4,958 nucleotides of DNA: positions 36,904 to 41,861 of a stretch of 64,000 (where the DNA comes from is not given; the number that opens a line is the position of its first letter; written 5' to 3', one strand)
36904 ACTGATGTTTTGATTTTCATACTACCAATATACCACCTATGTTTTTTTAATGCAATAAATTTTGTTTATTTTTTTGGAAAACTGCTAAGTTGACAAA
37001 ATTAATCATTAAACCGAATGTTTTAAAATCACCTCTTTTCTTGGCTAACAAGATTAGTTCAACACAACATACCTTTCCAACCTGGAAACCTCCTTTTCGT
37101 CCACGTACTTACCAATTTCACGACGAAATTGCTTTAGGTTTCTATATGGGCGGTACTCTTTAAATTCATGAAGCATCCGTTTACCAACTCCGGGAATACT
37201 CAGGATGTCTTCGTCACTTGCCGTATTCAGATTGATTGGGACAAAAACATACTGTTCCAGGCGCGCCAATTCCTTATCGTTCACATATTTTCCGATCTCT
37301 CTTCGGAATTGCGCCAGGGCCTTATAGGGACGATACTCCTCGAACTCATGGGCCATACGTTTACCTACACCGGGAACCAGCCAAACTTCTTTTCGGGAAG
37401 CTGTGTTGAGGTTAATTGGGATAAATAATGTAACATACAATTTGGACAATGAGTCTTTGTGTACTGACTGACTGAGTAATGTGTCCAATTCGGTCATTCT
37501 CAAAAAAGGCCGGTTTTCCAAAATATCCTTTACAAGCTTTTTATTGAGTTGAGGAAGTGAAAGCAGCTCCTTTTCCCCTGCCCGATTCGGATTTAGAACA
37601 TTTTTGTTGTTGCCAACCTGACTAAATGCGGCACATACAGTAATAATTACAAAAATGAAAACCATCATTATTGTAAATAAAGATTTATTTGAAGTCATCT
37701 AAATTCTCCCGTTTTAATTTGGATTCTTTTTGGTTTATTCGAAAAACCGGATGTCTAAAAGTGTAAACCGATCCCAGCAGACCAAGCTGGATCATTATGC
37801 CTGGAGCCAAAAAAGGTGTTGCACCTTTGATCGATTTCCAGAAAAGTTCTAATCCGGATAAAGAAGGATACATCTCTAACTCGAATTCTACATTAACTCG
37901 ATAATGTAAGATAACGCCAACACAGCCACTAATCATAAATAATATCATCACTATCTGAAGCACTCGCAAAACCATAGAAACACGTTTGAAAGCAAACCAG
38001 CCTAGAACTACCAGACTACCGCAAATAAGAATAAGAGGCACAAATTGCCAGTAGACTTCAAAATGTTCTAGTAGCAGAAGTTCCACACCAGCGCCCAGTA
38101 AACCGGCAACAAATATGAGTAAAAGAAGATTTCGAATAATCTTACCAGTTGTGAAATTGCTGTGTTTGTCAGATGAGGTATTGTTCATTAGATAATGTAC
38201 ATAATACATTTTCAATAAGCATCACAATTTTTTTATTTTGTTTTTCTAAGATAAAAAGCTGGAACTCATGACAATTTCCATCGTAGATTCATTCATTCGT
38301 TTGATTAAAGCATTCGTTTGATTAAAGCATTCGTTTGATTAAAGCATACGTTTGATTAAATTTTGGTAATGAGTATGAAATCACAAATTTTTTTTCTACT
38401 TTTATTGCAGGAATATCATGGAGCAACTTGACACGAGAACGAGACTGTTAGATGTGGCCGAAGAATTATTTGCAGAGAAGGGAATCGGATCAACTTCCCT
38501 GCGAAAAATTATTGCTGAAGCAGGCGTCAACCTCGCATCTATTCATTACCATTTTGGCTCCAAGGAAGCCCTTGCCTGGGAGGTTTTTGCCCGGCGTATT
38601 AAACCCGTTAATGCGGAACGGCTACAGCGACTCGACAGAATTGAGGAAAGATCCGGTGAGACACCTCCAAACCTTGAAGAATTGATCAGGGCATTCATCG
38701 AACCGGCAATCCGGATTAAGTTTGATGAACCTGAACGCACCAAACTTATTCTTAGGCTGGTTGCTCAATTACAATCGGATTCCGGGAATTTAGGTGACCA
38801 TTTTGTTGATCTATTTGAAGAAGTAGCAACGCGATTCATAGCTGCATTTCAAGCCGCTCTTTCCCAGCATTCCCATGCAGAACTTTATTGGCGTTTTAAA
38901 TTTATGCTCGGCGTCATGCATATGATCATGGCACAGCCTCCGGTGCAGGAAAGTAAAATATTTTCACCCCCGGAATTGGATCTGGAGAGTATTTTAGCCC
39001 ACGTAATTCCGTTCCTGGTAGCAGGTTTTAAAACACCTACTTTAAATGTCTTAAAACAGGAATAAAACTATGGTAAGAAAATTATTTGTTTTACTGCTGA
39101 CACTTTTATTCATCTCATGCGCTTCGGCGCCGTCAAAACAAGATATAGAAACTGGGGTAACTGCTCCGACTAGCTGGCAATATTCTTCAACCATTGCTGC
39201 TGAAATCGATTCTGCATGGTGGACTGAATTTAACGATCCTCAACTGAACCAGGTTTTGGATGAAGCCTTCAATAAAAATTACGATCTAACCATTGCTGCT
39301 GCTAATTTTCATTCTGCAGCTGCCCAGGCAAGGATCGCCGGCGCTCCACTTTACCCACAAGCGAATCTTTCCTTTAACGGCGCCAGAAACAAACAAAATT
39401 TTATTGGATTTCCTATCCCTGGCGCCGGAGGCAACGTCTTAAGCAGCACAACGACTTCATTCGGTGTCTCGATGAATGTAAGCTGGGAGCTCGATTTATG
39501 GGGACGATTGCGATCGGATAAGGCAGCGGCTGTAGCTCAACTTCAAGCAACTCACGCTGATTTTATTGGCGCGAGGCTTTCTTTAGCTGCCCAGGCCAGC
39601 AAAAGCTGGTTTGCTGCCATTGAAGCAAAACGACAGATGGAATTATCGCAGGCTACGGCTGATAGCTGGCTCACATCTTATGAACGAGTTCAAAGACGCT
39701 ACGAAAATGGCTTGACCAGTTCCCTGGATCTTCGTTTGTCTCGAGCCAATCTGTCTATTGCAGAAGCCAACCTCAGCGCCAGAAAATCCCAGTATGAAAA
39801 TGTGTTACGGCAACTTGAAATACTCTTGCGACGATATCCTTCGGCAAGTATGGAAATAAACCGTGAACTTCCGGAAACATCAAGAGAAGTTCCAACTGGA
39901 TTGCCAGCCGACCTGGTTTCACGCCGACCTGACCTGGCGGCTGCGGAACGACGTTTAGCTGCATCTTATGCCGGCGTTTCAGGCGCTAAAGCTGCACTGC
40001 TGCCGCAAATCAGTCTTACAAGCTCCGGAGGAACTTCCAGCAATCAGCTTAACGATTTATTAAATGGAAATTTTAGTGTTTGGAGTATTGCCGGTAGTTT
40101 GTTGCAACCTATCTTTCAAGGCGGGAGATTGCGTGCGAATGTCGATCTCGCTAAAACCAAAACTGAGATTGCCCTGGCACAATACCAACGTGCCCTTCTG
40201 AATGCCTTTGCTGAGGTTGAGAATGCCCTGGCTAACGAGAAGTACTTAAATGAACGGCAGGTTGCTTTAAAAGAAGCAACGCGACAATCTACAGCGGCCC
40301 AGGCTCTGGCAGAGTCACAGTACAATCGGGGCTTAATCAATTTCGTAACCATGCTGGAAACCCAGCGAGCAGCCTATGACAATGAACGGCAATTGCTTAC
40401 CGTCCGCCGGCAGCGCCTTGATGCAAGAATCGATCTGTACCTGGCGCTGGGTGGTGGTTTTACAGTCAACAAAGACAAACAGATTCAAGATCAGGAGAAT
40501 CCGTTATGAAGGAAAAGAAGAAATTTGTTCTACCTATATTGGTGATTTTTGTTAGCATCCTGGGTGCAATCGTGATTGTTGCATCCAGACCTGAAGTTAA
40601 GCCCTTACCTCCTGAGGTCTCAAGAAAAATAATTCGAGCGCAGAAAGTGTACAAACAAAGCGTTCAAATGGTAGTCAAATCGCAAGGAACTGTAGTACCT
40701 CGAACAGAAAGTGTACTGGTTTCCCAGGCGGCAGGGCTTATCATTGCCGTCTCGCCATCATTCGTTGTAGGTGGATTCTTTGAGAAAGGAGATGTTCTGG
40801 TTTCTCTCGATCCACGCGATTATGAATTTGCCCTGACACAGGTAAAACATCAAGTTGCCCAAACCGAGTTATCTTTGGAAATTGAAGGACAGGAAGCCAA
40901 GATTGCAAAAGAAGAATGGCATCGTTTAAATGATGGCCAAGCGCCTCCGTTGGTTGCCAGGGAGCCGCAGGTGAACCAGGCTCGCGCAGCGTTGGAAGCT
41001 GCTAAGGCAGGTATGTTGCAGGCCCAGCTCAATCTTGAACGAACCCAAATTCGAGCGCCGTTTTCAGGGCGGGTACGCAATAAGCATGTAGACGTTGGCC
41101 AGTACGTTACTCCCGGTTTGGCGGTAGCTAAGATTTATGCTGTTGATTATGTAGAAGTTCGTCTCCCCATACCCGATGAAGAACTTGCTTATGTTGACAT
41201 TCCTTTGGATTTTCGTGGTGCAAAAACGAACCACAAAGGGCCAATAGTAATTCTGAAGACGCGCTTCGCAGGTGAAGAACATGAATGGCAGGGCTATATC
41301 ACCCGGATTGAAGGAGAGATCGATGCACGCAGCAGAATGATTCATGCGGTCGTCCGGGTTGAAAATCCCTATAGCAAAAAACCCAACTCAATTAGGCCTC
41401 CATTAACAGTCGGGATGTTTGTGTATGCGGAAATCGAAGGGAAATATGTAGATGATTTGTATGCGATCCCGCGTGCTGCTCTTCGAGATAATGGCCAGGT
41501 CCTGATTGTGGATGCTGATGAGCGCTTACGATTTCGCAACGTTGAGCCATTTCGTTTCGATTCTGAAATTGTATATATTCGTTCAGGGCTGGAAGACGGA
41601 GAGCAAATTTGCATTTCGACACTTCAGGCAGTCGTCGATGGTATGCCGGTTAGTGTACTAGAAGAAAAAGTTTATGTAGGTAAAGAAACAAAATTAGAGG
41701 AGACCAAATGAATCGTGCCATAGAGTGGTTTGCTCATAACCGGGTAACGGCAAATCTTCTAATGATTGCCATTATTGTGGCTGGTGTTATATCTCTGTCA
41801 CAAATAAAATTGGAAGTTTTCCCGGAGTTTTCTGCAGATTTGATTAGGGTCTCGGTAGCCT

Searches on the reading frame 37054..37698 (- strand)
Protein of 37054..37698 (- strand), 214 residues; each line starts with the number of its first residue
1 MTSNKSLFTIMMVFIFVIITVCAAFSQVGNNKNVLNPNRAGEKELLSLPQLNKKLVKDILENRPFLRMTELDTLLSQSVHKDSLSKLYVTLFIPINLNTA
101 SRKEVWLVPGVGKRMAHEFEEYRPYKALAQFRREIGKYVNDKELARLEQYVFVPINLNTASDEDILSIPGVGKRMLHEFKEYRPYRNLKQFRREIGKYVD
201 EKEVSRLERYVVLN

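Call 35: search_protein_families(library=pfam, proteins=[window:37054-37698:-], max_evalue=0.00001)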
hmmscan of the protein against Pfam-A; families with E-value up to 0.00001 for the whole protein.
window:37054-37698:- (214 aa): 2 families
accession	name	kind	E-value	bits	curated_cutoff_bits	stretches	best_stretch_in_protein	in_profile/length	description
PF12836.13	HHH_3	-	1.5e-18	67.1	27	0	94-131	5-46/65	Helix-hairpin-helix motif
PF00633.29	HHH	-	3e-07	30.4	24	0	156-175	4-23/30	Helix-hairpin-helix motif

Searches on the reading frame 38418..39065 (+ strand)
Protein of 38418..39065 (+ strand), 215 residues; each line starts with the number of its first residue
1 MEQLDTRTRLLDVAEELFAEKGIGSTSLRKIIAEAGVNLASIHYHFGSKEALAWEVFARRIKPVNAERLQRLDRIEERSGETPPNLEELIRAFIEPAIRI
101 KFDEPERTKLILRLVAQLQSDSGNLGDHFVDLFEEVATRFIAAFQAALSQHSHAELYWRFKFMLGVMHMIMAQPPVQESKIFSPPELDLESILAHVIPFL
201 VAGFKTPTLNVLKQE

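Call 35: search_protein_families(library=pfam, proteins=[window:38418-39065:+], max_evalue=0.00001)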
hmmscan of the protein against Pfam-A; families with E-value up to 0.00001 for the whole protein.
window:38418-39065:+ (215 aa): 2 families
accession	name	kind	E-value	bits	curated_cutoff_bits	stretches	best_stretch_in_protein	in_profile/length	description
PF17939.6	TetR_C_30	-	3.2e-22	79.4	26.3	1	91-203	1-115/115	Tetracyclin repressor-like, C-terminal domain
PF00440.29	TetR_N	-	1.1e-15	57.6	24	1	10-53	1-44/47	Bacterial regulatory proteins, tetR family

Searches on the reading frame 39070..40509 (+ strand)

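Call 34: search_protein_families(library=pfam, proteins=[window:39070-40509:+], max_evalue=0.00001)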
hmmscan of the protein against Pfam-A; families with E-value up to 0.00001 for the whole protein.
window:39070-40509:+ (479 aa): 1 family
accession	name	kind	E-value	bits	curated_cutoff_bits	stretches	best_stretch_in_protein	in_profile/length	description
PF02321.23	OEP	-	4.3e-48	164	22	2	283-461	9-187/187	Outer membrane efflux protein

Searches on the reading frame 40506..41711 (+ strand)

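Call 34: search_protein_families(library=pfam, proteins=[window:40506-41711:+], max_evalue=0.00001)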
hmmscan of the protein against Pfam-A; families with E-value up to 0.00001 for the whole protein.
window:40506-41711:+ (401 aa): 2 families
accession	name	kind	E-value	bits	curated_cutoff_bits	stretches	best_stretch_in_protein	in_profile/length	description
PF13437.12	HlyD_3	-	2.3e-13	51.2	22.2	1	181-298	1-105/106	HlyD family secretion protein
PF16576.10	HlyD_D23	-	6.8e-09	35.8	30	1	155-290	78-206/214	Barrel-sandwich domain of CusB or HlyD membrane-fusion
